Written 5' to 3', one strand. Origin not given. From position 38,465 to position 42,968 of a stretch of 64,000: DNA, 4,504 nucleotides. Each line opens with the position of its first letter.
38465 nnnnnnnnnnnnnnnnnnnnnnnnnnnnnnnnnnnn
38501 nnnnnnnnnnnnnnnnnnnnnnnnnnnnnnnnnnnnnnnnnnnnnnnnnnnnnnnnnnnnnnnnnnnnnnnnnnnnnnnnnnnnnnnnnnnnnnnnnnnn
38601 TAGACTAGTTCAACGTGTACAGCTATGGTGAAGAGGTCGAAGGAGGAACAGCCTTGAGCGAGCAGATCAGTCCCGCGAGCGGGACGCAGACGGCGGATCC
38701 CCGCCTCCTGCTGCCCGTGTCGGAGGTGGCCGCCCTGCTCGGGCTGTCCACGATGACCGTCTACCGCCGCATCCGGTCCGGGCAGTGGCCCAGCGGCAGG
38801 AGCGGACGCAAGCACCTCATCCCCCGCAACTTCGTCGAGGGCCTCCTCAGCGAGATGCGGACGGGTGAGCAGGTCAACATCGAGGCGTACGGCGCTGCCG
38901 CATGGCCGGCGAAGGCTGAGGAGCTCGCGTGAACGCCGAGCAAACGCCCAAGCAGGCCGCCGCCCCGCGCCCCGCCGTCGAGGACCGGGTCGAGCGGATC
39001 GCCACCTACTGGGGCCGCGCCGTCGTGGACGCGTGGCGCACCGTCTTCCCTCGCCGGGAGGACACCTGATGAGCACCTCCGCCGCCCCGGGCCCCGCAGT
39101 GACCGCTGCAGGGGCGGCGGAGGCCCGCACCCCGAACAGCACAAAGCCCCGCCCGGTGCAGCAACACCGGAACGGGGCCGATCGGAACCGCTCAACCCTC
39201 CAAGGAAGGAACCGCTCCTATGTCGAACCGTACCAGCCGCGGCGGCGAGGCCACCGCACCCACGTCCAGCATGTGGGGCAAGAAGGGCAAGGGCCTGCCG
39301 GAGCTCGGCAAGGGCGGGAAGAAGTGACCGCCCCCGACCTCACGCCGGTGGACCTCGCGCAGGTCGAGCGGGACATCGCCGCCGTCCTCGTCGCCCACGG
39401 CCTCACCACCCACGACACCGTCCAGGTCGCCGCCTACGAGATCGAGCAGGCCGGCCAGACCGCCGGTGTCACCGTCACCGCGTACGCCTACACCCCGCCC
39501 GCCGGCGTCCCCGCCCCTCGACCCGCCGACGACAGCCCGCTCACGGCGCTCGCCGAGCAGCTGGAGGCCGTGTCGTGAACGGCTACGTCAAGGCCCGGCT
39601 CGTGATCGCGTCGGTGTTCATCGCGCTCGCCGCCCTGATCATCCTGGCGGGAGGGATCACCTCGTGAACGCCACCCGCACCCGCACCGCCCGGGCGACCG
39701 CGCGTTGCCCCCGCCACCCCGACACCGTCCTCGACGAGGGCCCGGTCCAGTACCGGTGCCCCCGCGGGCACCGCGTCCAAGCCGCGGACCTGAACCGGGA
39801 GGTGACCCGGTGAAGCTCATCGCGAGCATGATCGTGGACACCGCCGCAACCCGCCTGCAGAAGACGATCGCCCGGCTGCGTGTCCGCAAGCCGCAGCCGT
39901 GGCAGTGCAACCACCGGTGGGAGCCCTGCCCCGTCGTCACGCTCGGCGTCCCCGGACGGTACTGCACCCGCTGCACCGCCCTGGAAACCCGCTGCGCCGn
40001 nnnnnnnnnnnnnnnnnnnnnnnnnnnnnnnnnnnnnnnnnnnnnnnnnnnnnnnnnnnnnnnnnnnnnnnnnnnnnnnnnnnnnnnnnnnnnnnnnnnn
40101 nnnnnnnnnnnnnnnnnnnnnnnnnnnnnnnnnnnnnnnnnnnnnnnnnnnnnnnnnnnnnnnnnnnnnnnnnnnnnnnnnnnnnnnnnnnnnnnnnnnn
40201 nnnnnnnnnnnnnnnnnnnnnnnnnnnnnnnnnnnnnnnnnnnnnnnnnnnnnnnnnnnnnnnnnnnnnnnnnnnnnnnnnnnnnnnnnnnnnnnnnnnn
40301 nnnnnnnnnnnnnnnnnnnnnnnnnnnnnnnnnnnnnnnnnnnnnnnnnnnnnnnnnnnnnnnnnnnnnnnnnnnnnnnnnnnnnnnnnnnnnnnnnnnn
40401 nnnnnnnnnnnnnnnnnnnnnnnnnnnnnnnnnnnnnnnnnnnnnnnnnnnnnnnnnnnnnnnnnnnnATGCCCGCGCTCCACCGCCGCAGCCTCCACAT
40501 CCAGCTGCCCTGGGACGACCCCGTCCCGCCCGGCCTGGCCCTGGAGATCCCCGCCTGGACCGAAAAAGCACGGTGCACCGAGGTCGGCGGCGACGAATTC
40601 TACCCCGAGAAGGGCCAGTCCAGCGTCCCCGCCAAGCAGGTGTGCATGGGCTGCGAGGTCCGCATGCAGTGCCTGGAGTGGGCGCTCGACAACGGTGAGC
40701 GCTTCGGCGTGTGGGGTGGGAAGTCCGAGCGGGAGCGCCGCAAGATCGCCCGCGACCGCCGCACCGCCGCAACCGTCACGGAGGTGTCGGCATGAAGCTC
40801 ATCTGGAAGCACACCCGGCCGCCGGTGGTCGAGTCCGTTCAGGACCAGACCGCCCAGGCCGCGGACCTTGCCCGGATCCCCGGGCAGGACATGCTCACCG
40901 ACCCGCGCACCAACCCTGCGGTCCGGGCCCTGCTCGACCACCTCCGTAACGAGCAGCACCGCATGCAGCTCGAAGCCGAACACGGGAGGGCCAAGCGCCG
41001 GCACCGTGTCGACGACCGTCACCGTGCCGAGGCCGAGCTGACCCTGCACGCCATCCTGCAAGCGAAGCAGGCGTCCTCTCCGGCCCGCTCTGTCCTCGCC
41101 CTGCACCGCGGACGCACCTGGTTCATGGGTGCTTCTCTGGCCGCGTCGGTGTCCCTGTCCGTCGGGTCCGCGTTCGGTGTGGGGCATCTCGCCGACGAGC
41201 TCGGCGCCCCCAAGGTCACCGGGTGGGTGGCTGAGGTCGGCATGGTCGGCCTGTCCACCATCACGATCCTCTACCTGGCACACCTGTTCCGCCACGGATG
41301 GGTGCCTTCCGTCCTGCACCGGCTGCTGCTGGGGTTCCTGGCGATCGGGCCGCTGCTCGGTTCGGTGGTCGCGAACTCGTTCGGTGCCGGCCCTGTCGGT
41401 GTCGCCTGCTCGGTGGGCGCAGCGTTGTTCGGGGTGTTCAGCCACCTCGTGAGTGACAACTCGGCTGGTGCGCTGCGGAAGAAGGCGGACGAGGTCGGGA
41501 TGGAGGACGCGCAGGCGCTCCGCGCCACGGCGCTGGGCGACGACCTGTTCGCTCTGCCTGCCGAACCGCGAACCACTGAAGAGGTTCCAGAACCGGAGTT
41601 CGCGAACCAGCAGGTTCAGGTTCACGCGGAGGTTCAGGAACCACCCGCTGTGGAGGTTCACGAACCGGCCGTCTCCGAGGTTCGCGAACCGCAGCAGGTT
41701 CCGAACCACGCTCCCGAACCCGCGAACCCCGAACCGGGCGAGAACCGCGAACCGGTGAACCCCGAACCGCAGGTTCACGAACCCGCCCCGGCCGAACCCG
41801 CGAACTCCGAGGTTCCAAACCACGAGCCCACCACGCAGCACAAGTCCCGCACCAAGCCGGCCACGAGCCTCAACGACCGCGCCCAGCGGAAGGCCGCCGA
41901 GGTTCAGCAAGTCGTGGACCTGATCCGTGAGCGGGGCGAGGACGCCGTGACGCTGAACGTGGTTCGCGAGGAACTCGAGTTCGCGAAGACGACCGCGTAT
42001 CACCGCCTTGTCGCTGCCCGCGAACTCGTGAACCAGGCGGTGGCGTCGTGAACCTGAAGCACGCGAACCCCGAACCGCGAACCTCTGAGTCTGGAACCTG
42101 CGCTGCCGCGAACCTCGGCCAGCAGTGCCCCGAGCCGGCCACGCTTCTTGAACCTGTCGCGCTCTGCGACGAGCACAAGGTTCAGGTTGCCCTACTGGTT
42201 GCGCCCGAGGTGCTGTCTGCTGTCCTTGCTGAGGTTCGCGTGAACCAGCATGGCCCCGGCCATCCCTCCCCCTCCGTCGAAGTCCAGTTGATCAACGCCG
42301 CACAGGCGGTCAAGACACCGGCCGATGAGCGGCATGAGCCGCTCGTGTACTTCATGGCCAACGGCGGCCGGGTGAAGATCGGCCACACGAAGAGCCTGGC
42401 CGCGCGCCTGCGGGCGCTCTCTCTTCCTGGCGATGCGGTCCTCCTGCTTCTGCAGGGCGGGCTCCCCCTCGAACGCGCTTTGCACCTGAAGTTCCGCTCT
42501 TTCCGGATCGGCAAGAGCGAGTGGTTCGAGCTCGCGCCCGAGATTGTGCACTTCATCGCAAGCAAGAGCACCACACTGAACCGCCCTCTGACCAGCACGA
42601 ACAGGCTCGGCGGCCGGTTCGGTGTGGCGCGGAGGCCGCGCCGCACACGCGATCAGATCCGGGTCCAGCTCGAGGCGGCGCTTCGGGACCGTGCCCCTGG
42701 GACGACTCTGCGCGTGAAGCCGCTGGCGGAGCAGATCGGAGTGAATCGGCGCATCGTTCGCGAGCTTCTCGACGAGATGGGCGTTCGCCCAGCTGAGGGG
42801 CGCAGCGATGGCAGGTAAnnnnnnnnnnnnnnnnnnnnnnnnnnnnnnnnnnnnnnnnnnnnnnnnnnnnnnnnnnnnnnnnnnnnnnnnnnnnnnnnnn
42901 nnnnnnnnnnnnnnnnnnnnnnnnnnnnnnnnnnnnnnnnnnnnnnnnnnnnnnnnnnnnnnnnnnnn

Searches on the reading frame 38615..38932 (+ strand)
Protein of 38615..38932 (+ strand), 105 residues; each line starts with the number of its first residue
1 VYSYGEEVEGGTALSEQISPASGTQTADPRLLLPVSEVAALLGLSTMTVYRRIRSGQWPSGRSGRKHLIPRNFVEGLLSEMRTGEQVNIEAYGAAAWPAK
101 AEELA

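Call 27: search_protein_families(library=pfam, proteins=[window:38615-38932:+], max_evalue=0.01)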
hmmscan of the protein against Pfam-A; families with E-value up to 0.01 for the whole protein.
window:38615-38932:+ (105 aa): 6 families
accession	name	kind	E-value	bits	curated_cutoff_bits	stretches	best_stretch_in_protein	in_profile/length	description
PF12728.13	HTH_17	-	1.8e-07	31.8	27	1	35-72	4-41/51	Helix-turn-helix domain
PF13404.12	HTH_AsnC-type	-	0.00072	19.8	27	1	33-54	18-39/42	AsnC-type helix-turn-helix domain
PF13384.12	HTH_23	-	0.00092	19.4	24.6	1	33-54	18-39/50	Homeodomain-like domain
PF02954.25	HTH_8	-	0.0047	17.1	22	1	35-54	21-40/42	Bacterial regulatory protein, Fis family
PF13542.12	HTH_Tnp_ISL3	-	0.0051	16.7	27.4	1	34-54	28-48/51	Helix-turn-helix domain of transposase family ISL3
PF21531.3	Rv2175c_wHTH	-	0.0082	16.5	27.1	0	32-73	15-56/57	DNA-binding protein Rv2175c, wHTH domain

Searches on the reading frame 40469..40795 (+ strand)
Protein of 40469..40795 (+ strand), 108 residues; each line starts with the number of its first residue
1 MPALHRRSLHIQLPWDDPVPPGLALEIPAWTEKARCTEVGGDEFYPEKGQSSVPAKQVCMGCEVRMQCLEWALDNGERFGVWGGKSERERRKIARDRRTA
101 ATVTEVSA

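Call 27: search_protein_families(library=pfam, proteins=[window:40469-40795:+], max_evalue=0.01)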
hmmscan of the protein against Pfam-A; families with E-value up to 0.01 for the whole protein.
window:40469-40795:+ (108 aa): 1 family
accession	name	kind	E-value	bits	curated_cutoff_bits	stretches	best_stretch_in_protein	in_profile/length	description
PF02467.21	Whib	-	1.4e-21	77.2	23.6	1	30-92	1-64/65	Transcription factor WhiB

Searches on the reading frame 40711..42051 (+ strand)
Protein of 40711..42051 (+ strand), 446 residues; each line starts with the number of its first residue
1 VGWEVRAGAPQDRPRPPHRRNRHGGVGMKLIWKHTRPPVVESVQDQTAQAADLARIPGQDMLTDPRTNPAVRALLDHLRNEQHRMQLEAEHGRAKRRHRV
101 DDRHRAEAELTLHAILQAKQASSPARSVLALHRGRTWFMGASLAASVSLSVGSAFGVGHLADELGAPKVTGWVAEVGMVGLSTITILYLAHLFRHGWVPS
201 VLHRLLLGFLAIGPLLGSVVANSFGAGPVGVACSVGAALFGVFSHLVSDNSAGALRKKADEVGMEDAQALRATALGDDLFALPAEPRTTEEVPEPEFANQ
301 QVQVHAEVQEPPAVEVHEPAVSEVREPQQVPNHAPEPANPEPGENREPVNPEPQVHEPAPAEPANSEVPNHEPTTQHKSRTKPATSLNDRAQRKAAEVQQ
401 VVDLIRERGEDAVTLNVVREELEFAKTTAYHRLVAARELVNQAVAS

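Call 9: search_protein_families(library=pfam, proteins=[window:40711-42051:+], max_evalue=0.001)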
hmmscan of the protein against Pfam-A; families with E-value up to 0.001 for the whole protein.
window:40711-42051:+ (446 aa): 0 families

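Call 28: search_protein_families(library=phrogs, proteins=[window:40711-42051:+], max_evalue=0.001)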
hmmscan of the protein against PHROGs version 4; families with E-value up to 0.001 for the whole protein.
window:40711-42051:+ (446 aa): 1 family
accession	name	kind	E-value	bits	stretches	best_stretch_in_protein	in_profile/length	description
phrog_29003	-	unknown function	0.00018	21.4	1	380-443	431-495/504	-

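Call 82: search_protein_families(library=ncbifam, proteins=[window:40711-42051:+], max_evalue=0.01)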
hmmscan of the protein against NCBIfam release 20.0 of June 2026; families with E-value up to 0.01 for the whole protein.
window:40711-42051:+ (446 aa): 1 family
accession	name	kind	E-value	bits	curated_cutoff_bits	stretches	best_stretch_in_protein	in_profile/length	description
TIGR04526.1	predic_Ig_block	subfamily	0.0022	17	150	1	291-418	78-188/693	putative immunoglobulin-blocking virulence protein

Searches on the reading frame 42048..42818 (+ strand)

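Call 27: search_protein_families(library=pfam, proteins=[window:42048-42818:+], max_evalue=0.01)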
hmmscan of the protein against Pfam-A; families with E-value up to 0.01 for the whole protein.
window:42048-42818:+ (256 aa): 3 families
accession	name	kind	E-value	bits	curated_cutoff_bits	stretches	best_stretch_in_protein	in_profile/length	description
PF13455.12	MUG113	-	2.4e-07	31.6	22.3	1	109-167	1-66/73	Meiotically up-regulated gene 113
PF10544.15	T5orf172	-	5.7e-06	27.2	20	1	104-168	10-94/101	T5orf172 domain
PF00392.27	GntR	-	0.00021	21.3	27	1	202-242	3-46/64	Bacterial regulatory proteins, gntR family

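Call 63: search_protein_families(library=phrogs, proteins=[window:42048-42818:+], max_evalue=0.001)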
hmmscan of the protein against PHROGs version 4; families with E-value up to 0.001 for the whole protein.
window:42048-42818:+ (256 aa): 3 families
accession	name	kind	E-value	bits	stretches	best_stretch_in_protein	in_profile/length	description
phrog_8604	-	unknown function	5.6e-10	40.2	1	95-172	122-196/200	-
phrog_8130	-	unknown function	1.2e-06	28.9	1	93-175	175-264/434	-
phrog_17889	-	DNA, RNA and nucleotide metabolism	0.00065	20.3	0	105-175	70-147/157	endonuclease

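Call 82: search_protein_families(library=ncbifam, proteins=[window:42048-42818:+], max_evalue=0.01)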
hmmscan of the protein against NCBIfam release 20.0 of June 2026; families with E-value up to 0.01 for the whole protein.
window:42048-42818:+ (256 aa): 0 families
